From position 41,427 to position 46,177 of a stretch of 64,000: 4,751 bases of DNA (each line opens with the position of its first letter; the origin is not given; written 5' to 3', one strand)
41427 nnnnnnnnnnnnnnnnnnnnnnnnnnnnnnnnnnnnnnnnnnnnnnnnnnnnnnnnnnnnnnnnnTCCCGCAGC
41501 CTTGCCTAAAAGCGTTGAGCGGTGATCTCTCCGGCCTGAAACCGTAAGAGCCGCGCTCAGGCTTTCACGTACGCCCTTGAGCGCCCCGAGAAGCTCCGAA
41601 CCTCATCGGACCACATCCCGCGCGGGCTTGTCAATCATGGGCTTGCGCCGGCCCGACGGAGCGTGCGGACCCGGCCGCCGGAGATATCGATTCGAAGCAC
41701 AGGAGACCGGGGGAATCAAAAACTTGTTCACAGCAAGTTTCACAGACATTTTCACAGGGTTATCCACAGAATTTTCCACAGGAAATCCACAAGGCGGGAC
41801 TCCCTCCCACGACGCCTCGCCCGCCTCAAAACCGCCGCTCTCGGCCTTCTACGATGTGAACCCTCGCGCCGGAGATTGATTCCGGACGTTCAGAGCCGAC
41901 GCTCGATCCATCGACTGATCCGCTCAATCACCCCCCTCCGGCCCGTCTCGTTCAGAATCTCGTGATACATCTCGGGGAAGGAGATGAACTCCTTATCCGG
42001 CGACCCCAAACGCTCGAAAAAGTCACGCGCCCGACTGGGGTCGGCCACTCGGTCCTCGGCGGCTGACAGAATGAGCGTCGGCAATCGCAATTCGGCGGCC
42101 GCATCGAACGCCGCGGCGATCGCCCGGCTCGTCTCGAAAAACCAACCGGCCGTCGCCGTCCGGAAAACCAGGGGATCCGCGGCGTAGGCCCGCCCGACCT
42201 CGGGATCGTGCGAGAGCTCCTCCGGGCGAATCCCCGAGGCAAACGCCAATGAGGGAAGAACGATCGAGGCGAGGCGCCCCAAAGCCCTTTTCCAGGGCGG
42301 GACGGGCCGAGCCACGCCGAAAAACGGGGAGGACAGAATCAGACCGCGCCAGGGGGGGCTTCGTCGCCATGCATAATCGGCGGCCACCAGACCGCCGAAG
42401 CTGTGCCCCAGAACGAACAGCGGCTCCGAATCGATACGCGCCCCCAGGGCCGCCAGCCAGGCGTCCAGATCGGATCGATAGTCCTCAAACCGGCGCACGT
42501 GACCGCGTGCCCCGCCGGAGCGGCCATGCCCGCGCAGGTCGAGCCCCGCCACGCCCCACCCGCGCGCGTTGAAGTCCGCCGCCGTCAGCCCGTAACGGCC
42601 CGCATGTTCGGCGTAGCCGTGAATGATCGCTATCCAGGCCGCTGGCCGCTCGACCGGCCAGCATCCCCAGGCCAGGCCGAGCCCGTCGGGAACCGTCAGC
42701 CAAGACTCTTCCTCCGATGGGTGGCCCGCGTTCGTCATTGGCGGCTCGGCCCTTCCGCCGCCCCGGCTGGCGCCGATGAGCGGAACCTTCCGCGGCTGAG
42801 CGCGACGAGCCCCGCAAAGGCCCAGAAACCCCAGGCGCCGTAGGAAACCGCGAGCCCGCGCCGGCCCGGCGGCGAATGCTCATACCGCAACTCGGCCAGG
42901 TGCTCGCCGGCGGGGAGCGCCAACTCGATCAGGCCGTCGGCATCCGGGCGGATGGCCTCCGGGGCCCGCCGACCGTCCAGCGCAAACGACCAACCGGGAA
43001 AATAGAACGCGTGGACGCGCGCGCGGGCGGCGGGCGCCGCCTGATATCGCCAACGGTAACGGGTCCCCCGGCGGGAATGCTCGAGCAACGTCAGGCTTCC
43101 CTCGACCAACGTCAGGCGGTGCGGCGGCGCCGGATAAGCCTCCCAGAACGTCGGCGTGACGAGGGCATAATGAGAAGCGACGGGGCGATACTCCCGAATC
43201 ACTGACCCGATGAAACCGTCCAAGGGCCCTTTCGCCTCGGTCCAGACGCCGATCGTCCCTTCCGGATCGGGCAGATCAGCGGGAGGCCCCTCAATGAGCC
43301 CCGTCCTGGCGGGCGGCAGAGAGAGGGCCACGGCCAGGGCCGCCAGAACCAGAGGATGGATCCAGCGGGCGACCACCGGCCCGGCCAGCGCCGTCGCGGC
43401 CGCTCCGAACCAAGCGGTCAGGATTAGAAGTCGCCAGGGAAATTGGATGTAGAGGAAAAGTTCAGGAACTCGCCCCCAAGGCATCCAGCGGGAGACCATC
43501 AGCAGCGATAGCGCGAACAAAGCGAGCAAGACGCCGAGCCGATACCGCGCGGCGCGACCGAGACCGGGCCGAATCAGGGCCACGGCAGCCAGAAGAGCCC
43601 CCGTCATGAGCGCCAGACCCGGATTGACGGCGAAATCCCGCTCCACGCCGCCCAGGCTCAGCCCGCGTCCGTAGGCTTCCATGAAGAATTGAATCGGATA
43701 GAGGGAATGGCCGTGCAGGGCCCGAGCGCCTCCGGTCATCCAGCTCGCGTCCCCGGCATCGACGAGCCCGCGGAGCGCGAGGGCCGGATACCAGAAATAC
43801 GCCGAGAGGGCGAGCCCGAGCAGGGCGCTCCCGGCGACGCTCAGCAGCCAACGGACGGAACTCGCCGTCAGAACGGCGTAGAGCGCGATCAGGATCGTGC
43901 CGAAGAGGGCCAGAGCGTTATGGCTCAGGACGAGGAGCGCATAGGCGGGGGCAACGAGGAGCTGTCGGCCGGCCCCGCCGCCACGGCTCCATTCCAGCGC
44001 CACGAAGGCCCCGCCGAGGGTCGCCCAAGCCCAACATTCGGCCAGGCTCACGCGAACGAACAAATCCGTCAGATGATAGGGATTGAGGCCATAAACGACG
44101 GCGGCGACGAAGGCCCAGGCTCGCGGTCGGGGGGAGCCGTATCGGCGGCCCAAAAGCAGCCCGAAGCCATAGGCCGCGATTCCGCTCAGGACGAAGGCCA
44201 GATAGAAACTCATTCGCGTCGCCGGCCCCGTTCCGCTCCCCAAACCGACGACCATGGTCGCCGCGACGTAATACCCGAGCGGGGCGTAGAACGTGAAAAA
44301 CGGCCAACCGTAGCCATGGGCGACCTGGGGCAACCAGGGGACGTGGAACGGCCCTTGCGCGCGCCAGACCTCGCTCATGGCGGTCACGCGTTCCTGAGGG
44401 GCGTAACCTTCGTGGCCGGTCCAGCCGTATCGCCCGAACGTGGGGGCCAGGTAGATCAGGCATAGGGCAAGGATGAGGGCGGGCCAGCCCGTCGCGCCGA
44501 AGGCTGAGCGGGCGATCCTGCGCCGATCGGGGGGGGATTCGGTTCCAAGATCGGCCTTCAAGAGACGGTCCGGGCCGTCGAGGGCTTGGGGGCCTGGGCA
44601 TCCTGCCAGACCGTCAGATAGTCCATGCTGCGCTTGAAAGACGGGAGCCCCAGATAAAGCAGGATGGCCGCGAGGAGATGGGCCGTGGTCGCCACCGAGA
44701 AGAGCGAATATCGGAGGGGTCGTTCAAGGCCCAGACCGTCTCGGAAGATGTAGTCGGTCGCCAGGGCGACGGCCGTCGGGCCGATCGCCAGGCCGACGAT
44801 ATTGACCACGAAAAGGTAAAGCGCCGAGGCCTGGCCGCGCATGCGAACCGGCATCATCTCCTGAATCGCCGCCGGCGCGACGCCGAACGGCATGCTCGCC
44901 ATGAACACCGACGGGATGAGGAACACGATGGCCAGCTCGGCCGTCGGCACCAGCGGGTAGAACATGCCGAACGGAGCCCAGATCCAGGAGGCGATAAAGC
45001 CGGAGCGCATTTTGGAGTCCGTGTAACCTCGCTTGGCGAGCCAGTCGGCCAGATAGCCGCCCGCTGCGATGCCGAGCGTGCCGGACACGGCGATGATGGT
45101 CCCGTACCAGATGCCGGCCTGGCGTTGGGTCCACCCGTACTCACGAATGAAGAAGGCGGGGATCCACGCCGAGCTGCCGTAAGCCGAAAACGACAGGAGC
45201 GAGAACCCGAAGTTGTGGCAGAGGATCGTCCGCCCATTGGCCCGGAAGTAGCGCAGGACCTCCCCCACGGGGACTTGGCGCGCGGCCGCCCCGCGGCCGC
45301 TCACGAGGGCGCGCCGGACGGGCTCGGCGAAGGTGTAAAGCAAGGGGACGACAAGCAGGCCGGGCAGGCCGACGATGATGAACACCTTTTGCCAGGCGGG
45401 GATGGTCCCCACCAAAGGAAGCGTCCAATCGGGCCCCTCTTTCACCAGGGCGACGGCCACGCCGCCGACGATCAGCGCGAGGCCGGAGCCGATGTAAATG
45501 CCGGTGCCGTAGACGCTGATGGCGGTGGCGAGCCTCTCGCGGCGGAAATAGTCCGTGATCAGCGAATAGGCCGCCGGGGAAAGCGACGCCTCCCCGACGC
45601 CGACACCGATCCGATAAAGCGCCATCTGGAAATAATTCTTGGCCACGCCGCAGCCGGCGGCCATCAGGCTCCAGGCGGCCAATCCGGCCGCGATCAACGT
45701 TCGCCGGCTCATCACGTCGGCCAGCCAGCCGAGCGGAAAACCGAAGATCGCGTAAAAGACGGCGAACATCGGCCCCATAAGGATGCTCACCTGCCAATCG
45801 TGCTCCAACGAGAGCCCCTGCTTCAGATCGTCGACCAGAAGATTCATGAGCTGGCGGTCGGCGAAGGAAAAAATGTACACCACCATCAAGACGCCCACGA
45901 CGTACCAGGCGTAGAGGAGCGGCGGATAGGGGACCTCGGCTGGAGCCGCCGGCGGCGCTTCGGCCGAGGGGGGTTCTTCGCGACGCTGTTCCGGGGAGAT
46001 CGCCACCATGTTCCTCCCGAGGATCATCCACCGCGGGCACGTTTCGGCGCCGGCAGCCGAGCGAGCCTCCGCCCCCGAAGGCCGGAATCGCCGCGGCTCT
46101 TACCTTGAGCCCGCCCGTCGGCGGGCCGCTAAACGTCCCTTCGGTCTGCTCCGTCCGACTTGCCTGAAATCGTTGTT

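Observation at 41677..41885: Phased array of six DnaA-box-like motifs in an AT-rich island upstream of mreB: candidate oriC or DnaA-regulated site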

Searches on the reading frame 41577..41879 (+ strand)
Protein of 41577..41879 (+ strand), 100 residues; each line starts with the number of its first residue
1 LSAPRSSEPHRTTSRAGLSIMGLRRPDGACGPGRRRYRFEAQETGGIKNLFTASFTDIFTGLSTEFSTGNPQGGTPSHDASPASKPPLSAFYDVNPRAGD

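Call 7: search_protein_families(library=pfam, proteins=[window:41577-41879:+])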
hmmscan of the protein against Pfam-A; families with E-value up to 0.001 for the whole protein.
window:41577-41879:+ (100 aa): 0 families

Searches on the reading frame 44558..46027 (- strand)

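Call 7: search_protein_families(library=pfam, proteins=[window:44558-46027:-])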
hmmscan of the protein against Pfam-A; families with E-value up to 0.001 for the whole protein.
window:44558-46027:- (489 aa): 2 families
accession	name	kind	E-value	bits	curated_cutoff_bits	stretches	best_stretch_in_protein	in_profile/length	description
PF07690.21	MFS_1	-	7.8e-37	127.4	33.4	1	47-417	1-347/347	Major Facilitator Superfamily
PF03137.26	OATP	-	8.1e-05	21.5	25.8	0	267-330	294-357/545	Organic Anion Transporter Polypeptide (OATP) family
